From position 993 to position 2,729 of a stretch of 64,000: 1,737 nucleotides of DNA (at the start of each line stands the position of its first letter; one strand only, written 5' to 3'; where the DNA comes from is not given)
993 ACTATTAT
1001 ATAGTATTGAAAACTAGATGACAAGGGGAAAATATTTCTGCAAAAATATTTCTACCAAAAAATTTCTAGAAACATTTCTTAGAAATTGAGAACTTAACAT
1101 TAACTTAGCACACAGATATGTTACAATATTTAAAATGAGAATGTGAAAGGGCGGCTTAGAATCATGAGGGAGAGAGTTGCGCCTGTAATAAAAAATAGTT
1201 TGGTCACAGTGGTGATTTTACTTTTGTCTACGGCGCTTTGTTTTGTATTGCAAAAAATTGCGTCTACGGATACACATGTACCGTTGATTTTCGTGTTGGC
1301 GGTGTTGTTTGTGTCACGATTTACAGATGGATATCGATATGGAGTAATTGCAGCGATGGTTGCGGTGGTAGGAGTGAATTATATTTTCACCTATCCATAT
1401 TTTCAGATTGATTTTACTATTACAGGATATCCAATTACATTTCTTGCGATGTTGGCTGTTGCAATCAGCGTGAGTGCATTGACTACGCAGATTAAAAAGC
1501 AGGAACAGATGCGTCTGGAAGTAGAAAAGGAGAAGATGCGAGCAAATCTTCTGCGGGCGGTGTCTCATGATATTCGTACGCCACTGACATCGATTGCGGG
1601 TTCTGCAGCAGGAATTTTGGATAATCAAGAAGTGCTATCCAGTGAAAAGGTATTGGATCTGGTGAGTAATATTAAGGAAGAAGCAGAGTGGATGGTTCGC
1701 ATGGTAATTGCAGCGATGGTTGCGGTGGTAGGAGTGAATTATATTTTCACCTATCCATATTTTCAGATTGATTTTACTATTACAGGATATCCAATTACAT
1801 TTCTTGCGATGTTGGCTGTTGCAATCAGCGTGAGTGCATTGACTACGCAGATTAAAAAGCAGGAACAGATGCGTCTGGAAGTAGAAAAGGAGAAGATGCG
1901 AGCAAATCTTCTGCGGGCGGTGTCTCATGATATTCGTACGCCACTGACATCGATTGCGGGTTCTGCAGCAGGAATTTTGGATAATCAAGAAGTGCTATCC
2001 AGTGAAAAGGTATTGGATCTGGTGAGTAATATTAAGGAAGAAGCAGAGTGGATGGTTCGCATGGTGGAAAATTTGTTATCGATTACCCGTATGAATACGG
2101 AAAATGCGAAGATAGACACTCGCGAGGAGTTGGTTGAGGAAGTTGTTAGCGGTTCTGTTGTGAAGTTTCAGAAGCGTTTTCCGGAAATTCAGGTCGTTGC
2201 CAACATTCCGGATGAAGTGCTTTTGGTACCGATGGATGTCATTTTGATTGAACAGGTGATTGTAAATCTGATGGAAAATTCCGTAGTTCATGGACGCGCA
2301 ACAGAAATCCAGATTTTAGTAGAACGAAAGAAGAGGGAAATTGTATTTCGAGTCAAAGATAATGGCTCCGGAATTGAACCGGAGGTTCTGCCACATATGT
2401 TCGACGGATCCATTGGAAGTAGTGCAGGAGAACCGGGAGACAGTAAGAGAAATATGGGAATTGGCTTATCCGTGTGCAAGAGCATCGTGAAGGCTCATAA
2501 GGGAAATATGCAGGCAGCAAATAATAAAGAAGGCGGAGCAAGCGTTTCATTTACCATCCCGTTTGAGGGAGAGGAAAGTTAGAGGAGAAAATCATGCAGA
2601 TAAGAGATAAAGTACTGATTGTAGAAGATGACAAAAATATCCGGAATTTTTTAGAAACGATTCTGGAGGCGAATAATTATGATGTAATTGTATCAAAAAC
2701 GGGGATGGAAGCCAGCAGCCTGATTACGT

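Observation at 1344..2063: A perfect in-frame 360-bp tandem duplication in a histidine-kinase gene doubles two TM helices and the phospho-acceptor domain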

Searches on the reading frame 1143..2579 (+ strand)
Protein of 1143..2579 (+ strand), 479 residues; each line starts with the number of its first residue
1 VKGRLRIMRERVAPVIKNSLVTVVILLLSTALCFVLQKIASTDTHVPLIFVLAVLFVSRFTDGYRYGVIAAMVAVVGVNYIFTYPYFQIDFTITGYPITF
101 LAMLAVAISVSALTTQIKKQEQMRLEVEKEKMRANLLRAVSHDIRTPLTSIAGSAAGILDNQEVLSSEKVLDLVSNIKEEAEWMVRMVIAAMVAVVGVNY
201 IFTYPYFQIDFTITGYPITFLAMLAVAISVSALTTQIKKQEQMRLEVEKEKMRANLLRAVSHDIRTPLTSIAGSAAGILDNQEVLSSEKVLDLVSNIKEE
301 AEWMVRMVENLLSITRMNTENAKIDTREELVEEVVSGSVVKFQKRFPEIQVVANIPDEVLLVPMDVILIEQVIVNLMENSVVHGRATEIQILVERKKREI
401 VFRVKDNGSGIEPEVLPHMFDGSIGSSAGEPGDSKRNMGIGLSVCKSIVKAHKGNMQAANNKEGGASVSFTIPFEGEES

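Call 5: search_protein_families(library=pfam, proteins=[window:1143-2579:+], max_evalue=0.01)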
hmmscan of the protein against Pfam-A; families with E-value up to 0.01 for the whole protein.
window:1143-2579:+ (479 aa): 8 families
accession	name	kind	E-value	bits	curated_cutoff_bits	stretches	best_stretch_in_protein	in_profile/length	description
PF13493.11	DUF4118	-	4.6e-44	149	28.4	2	20-124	2-104/107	Domain of unknown function (DUF4118)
PF00512.31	HisKA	-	2e-25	89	26.9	2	253-319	2-65/66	His Kinase A (phospho-acceptor) domain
PF02518.31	HATPase_c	-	1.6e-21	77.3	26.4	1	365-475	2-110/111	Histidine kinase-, DNA gyrase B-, and HSP90-like ATPase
PF13589.12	HATPase_c_3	-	8.4e-06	26.3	25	1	370-441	4-76/137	Histidine kinase-, DNA gyrase B-, and HSP90-like ATPase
PF25458.1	INTS4_C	-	8.7e-05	22.8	27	0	217-265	12-60/129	Integrator subunit 4 family C-terminal Ig-like domain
PF01970.21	TctA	-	0.00024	20.3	28.9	0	22-158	106-246/423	Tripartite tricarboxylate transporter TctA family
PF13581.12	HATPase_c_2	-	0.00052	20.5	27.4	1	369-452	32-112/127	Histidine kinase-like ATPase domain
PF14501.12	HATPase_c_5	-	0.0021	18.4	22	1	372-462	9-92/102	GHKL domain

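Call 6: find_homologous_proteins(query=window:1143-2579:+, max_evalue=1e-20)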
Query window:1143-2579:+ (479 aa): 7564 proteins with E <= 1e-20 among 8000 candidates; the best 120 are listed.
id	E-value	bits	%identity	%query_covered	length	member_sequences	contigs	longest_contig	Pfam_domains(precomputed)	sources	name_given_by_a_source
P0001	1.2e-295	998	100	99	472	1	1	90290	PF02518.32,PF00512.32,PF13493.12,PF13589.13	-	-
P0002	3.3e-263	891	98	61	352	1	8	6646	PF02518.32,PF00512.32,PF13493.12,PF13589.13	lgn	-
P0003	1.8e-260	882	100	61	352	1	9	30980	PF02518.32,PF00512.32,PF13493.12,PF13589.13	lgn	-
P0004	6.9e-260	880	97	61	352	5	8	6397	PF02518.32,PF00512.32,PF13493.12,PF13589.13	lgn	-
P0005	1.7e-257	872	99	61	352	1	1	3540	PF02518.32,PF00512.32,PF13493.12,PF13589.13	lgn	-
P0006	4.2e-248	841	91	60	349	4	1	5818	PF02518.32,PF00512.32,PF13493.12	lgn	-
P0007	3.3e-242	822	92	61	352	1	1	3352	PF02518.32,PF00512.32,PF13493.12,PF13589.13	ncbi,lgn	-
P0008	2.0e-202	691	71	60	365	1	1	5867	PF02518.32,PF00512.32,PF13493.12,PF13589.13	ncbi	-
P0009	3.5e-201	687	70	60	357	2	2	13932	PF02518.32,PF00512.32,PF13493.12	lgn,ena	-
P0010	7.9e-201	686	76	60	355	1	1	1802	PF02518.32,PF00512.32,PF13493.12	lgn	-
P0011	8.8e-199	679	72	61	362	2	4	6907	PF02518.32,PF00512.32,PF13493.12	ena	-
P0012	7.4e-196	669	70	61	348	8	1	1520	PF02518.32,PF00512.32,PF13493.12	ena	-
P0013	6.2e-194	663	78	59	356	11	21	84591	PF02518.32,PF00512.32,PF13493.12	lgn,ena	-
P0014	3.0e-193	661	67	60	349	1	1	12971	PF02518.32,PF00512.32,PF13493.12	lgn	-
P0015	1.4e-192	658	69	61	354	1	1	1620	PF02518.32,PF00512.32,PF13493.12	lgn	-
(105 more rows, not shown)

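Call 7: find_encoding_contigs(protein=P0001, flank=10000, max_places=10)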
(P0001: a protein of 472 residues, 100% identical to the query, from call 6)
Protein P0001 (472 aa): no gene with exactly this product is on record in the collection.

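Call 8: find_encoding_contigs(protein=P0003, flank=10000, max_places=10)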
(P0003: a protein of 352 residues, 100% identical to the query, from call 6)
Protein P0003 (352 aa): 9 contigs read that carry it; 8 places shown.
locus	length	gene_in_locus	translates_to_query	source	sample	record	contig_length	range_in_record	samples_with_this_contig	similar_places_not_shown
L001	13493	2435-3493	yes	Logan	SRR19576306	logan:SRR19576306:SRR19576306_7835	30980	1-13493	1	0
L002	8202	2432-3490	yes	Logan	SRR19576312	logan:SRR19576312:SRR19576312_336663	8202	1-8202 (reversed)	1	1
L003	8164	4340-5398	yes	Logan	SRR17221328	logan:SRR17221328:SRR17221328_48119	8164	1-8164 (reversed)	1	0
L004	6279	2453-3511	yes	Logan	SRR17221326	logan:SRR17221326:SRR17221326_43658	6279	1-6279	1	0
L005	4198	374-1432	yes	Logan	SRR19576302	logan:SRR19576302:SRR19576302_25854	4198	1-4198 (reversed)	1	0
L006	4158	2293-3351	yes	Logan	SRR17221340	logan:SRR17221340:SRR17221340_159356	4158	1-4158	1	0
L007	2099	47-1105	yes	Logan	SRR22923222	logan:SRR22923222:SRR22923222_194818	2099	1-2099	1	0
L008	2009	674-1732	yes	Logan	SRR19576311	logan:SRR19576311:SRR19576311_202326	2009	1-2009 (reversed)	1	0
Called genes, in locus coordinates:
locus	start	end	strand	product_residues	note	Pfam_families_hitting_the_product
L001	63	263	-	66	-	-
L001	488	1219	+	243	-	PF02811:PHP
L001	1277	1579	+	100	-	PF01371:Trp_repressor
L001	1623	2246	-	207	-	PF08876:DUF1836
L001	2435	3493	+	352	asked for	PF13493:DUF4118, PF00512:HisKA, PF02518:HATPase_c, PF13589:HATPase_c_3 (weak)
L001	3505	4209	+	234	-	PF00072:Response_reg, PF00486:Trans_reg_C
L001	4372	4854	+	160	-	PF01047:MarR, PF12802:MarR_2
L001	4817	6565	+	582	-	PF00664:ABC_membrane, PF00005:ABC_tran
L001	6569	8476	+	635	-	PF00664:ABC_membrane, PF00005:ABC_tran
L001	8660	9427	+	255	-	PF00941:FAD_binding_5, PF03450:CO_deh_flav_C (weak)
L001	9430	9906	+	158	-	PF00111:Fer2 (weak), PF01799:Fer2_2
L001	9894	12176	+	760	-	PF01315:Ald_Xan_dh_C, PF02738:MoCoBD_1, PF20256:MoCoBD_2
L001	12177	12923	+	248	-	PF19842:YqeC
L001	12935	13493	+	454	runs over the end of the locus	PF12804:NTP_transf_3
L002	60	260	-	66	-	-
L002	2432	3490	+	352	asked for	PF13493:DUF4118, PF00512:HisKA, PF02518:HATPase_c, PF13589:HATPase_c_3 (weak)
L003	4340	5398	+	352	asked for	PF13493:DUF4118, PF00512:HisKA, PF02518:HATPase_c, PF13589:HATPase_c_3 (weak)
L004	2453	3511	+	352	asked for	PF13493:DUF4118, PF00512:HisKA, PF02518:HATPase_c, PF13589:HATPase_c_3 (weak)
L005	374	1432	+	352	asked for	PF13493:DUF4118, PF00512:HisKA, PF02518:HATPase_c, PF13589:HATPase_c_3 (weak)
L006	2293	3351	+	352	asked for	PF13493:DUF4118, PF00512:HisKA, PF02518:HATPase_c, PF13589:HATPase_c_3 (weak)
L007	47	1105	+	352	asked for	PF13493:DUF4118, PF00512:HisKA, PF02518:HATPase_c, PF13589:HATPase_c_3 (weak)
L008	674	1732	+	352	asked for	PF13493:DUF4118, PF00512:HisKA, PF02518:HATPase_c, PF13589:HATPase_c_3 (weak)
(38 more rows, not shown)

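Call 10: find_related_loci(query=P0003, collection=genome_contigs, flank=3000)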
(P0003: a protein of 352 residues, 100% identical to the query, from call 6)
Query P0003 (352 aa) in genome_contigs; peptide patterns used: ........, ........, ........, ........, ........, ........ (x = any residue, [..] = any of these).
114 stretches matched a pattern; 41 encode a relative of the query (tblastn E <= 1e-3); 41 distinct loci.
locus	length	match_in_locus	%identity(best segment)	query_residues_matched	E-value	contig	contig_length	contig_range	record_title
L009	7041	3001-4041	65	1-346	6e-155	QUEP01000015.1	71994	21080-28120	Clostridium sp. OF03-18AA OF03-18AA.Scaf15, whole genome shotgun sequence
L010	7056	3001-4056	63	1-352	4e-153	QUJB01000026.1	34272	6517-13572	Clostridium sp. AM30-24 AM30-24.Scaf26, whole genome shotgun sequence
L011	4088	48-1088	63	1-346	5e-154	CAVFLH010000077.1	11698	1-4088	uncultured Eubacteriales bacterium isolate H07649-L1_cleanbin_000019 genome assembly, contig: Spades_H07649-L1_contig_40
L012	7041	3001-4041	63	1-346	2e-152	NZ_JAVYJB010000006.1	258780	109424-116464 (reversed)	Pilosibacter fragilis strain CSJ-4 CSJ-4_ctg0006, whole genome shotgun sequence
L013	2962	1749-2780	63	11-351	3e-160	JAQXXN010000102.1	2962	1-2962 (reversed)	MAG: Thermoflexaceae bacterium isolate SUG1613 k141_789805, whole genome shotgun sequence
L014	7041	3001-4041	63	1-346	1e-151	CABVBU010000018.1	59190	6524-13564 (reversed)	MAG TPA_asm: uncultured Clostridium sp. isolate MGYG-HGUT-04582 genome assembly, contig: GUT_GENOME283627_18, whole geno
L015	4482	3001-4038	63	9-351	1e-151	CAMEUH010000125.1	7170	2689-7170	MAG: uncultured Eubacteriaceae bacterium isolate SRR15057922_bin.16_metaWRAP_v1.3_MAG genome assembly, contig: ERZ104074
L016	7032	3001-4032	64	10-352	5e-151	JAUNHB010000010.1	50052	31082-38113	MAG: Eubacteriales bacterium isolate S27M_St_57 NODE_360_length_50052_cov_10.927376, whole genome shotgun sequence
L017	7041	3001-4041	63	1-346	2e-152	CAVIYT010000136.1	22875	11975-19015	Paludibacteraceae bacterium isolate G02630-L1_cleanbin_000017 genome assembly, contig: Spades_G02630-L1_contig_1065, who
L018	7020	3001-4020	64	8-346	4e-149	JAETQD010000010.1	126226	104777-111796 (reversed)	MAG: Clostridium sp. isolate S25_Bin3 scaffold_174, whole genome shotgun sequence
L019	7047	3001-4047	62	4-351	5e-148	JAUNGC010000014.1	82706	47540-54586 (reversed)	MAG: Eubacteriales bacterium isolate S26M_St_34 NODE_156_length_82706_cov_63.737257, whole genome shotgun sequence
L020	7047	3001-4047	61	3-350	2e-146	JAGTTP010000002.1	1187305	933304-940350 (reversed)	Clostridiaceae bacterium Marseille-Q4145 NODE_2_length_1187305_cov_58.884879, whole genome shotgun sequence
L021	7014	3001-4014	61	10-346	1e-145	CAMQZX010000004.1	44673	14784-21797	MAG TPA_asm: uncultured Lachnospiraceae bacterium isolate ERR5647218_bin.4_metawrap_v1.3_MAG genome assembly, contig: NO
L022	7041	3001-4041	61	3-348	2e-144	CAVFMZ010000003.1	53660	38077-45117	Firmicutes bacterium CAG:176 isolate H07667-L1_cleanbin_000020 genome assembly, contig: Spades_H07667-L1_contig_454, who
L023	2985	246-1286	61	3-348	4e-151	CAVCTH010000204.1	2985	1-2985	Clostridiales bacterium isolate H07660-L1_cleanbin_000031 genome assembly, contig: Spades_H07660-L1_contig_16699, whole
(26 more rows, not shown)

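Call 15: search_solved_structures(query=P0003, show_alignments=2, max_evalue=1e-10)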
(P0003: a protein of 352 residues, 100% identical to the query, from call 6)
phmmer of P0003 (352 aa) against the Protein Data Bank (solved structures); distinct sequences matched with E-value up to 1e-10: 24.
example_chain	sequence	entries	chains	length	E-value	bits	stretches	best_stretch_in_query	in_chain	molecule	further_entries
6lgq_C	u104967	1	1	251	3.9e-24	88.7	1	123-347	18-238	Histidine kinase KdpD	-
6paj_A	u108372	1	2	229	3e-20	75.9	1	123-342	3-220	Sensor protein SrrB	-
4i5s_A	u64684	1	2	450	9.5e-20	74.3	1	119-350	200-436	Putative histidine kinase CovS; VicK-like protein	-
4gcz_A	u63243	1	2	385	3.7e-16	62.5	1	117-350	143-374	Blue-light photoreceptor, Sensor protein fixL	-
8a3u_A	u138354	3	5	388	3.9e-16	62.4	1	117-349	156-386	Putative Sensory box protein,Sensor protein FixL | Putative Sensory box protein,Putative Sensory box protein,Sensor protein FixL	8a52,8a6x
8a7f_A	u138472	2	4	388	3.9e-16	62.4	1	117-349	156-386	Putative Sensory box protein,Sensor protein FixL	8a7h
8u4x_A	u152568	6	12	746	2.5e-15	59.8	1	111-347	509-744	histidine kinase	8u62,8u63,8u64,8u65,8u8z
4kp4_A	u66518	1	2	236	5.9e-15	58.5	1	126-346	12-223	Osmolarity sensor protein EnvZ, Histidine kinase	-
4jas_A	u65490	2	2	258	1.9e-14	56.9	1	117-338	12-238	Histidine kinase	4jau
7cch_A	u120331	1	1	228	4.3e-14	55.7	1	131-345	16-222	AdeS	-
7zp0_A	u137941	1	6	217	1.7e-13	53.7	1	132-339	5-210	Sensor protein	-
5uht_A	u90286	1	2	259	2.2e-13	53.4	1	117-338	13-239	Sensor histidine kinase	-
3dge_A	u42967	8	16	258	2.3e-13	53.3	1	117-338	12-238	Sensor protein | Histidine kinase | Sensor histidine kinase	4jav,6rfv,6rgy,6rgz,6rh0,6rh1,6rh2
2c2a_A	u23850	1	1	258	2.3e-13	53.3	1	117-338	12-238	SENSOR HISTIDINE KINASE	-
5c93_A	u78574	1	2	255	5.9e-13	52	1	126-350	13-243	Histidine kinase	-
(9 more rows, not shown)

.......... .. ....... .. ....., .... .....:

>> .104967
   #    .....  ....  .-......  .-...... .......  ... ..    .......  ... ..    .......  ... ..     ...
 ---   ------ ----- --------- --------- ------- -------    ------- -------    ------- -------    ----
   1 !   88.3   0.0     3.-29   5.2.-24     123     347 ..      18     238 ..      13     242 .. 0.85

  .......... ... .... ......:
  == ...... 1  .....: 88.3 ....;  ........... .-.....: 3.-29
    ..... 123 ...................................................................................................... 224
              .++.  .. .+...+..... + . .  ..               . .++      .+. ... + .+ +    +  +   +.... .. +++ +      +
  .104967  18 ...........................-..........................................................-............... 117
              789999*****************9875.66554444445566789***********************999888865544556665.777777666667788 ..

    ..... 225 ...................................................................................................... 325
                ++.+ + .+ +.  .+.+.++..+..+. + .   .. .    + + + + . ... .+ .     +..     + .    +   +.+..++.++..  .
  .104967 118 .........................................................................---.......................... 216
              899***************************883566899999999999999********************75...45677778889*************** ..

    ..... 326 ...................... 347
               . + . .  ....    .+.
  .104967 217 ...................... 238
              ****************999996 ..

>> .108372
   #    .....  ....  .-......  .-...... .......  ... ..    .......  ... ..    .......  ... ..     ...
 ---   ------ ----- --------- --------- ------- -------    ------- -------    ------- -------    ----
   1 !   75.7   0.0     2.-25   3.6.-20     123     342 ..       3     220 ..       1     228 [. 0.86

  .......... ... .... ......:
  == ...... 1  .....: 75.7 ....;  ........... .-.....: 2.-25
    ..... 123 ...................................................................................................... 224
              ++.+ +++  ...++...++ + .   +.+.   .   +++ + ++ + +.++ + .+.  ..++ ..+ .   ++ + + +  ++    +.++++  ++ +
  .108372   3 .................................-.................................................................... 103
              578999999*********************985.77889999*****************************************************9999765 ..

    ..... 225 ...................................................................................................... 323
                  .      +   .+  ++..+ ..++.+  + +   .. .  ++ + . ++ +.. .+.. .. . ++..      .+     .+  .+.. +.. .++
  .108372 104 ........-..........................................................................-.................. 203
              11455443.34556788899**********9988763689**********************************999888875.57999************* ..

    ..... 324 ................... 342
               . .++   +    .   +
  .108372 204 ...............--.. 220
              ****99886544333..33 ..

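Call 16: search_protein_families(library=ncbifam, proteins=[P0003])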
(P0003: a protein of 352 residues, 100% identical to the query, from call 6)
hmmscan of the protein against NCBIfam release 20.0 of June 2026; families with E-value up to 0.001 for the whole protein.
P0003 (352 aa): 83 families (the best 25 are shown)
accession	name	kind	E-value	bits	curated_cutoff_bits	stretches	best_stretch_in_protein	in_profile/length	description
NF007793.0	PRK10490.1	equivalog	1.1e-43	149.4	1123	1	110-348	648-883/895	two-component system sensor histidine kinase KdpD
NF006800.0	PRK09303.1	equivalog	1.2e-30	106.7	342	1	112-347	138-377/383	histidine kinase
NF033092.0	HK_WalK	equivalog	7.4e-30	104.1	725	1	123-347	369-594/594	cell wall metabolism sensor histidine kinase WalK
NF008312.0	PRK11100.1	equivalog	1.6e-29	103.1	356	1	106-347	236-474/477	two-component system sensor histidine kinase CreC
NF046044.1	PnpS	equivalog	1e-27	97.1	400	1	122-346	166-390/390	two-component system histidine kinase PnpS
NF008468.0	PRK11360.1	equivalog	1.5e-27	96.2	646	1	98-350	369-611/616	two-component system sensor histidine kinase AtoS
NF047874.1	MASE3_PAS_HK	subfamily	1.6e-27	96.6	560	1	103-348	375-626/655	MASE3 domain-containing sensor histidine kinase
TIGR02966.1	phoR_proteo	equivalog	1.5e-26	93.2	334.2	1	123-344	111-332/333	phosphate regulon sensor histidine kinase PhoR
TIGR01386.1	cztS_silS_copS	subfamily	1.3e-25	90.3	292.55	1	133-337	248-448/457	heavy metal sensor histidine kinase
NF007004.0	PRK09467.1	equivalog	1.7e-25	89.7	415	1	115-348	220-437/440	two-component system sensor histidine kinase EnvZ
NF012226.0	AdeS_HK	equivalog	3.8e-25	88.8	500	1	105-345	116-349/353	two-component sensor histidine kinase AdeS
NF040691.1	MtrAB_MtrB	equivalog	1e-24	87.5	450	1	100-348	247-493/507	MtrAB system histidine kinase MtrB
NF041210.1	his_kin_PieS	equivalog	1.3e-23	83.7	850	1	113-348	236-471/474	two component system sensor histidine kinase PieS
NF033091.0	HK_VanS_ACDEFG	equivalog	1.9e-23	83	400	1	107-336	57-284/293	vancomycin resistance histidine kinase VanS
NF007837.0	PRK10549.1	equivalog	3e-22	79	603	1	120-349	233-460/466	envelope stress sensor histidine kinase BaeS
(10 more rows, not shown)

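Call 17: list_cluster_members(proteins=[P0007, P0003, P0008])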
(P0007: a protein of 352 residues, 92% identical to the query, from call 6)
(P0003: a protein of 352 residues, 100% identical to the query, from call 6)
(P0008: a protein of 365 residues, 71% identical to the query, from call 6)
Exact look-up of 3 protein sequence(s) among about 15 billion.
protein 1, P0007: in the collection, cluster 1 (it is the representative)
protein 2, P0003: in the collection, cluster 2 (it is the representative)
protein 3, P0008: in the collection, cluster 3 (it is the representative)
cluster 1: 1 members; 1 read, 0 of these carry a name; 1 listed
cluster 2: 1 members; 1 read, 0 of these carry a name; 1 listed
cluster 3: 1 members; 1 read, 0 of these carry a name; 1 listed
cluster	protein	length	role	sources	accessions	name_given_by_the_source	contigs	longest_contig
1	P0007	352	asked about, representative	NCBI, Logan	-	-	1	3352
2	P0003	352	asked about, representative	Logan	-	-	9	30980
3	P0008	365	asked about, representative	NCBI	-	-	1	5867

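Call 34: predict_structure(alignment_id=A1)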
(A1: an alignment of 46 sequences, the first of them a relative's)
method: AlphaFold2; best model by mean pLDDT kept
length: 472 residues; sequences in the alignment: 46
mean_pLDDT: 57.7   pTM: 0.38
mean pLDDT of the five models: 57.7, 54.7, 54.5, 54.5, 52.9
residues with pLDDT >= 90: 5; 70-90: 127; 50-70: 156; < 50: 184
segments of 3 or more residues with pLDDT < 50: 1-4, 56-61, 68-107, 128-209, 305-321, 416-433, 470-472
pLDDT, mean of each block of 10 residues (from residue 1): 51 67 68 58 61 50 49 38 32 45 48 56 49 37 28 31 39 42 46 44 40 52 49 53 55 58 67 76 73 65 49 37 73 82 82 64 84 79 86 87 73 54 39 64 80 82 74 32
secondary structure, 60 per line:
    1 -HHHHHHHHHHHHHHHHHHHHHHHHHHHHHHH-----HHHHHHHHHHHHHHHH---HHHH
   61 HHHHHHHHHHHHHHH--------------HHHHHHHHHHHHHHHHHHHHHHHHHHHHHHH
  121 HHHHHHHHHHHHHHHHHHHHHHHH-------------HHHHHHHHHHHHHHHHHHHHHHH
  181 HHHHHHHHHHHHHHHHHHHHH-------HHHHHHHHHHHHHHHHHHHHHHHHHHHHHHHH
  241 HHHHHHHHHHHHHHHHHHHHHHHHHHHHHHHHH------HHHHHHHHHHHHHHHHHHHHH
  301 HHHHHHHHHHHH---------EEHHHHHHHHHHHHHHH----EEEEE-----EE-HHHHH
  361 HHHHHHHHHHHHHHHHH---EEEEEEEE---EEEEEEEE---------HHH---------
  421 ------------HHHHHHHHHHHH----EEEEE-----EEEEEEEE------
elements in order: H2-32 H38-53 H57-75 H90-144 H158-201 H209-273 H280-312 H324-338 E343-347 H356-377 E381-388 E392-399 H433-444 E449-453 E459-466
